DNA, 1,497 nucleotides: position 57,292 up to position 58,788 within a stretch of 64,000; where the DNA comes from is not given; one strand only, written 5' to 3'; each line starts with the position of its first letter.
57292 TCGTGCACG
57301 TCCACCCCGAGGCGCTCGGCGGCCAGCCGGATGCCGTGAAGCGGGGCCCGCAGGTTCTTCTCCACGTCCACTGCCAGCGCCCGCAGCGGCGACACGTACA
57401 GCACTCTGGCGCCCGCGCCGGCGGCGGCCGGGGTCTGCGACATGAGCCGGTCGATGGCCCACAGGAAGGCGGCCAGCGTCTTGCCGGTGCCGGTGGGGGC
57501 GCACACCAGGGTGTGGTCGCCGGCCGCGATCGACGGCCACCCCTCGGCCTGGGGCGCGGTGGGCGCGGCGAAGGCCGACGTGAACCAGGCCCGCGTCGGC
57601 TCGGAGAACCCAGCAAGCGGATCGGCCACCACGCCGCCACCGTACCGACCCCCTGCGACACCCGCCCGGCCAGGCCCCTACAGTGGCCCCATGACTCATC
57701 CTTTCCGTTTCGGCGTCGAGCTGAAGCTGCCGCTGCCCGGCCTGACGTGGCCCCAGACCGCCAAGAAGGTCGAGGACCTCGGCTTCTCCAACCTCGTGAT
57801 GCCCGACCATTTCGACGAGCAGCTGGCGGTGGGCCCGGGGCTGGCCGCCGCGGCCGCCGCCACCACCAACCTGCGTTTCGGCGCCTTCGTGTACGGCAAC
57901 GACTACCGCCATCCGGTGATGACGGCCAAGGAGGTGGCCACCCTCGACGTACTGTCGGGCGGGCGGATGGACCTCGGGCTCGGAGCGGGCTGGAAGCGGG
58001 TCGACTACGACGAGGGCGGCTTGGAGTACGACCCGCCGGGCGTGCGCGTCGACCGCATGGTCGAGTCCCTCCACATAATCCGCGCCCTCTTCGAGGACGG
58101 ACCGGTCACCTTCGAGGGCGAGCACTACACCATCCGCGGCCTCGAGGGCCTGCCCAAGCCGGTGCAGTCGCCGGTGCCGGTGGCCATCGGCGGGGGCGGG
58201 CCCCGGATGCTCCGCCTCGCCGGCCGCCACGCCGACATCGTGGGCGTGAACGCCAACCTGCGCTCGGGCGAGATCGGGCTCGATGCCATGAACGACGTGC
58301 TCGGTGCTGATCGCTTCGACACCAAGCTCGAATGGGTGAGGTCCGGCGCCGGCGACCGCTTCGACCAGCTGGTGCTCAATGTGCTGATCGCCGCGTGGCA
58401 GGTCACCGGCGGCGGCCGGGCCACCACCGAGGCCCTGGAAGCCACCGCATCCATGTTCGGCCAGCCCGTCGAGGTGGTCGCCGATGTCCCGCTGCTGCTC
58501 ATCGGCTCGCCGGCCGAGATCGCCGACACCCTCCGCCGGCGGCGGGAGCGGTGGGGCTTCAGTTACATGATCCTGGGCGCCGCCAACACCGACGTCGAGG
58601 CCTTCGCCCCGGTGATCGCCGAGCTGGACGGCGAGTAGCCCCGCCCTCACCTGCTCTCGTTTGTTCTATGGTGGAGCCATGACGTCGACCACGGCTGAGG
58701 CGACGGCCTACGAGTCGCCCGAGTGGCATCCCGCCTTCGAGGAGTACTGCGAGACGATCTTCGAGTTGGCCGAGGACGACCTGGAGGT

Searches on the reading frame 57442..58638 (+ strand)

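Call 52: search_protein_families(library=pfam, proteins=[window:57442-58638:+], max_evalue=0.00001)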
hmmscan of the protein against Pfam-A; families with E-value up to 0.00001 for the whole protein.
window:57442-58638:+ (398 aa): 1 family
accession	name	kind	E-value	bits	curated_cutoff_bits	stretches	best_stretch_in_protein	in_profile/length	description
PF00296.26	Bac_luciferase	-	4.1e-46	158.2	27.9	1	105-271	27-192/314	Luciferase-like monooxygenase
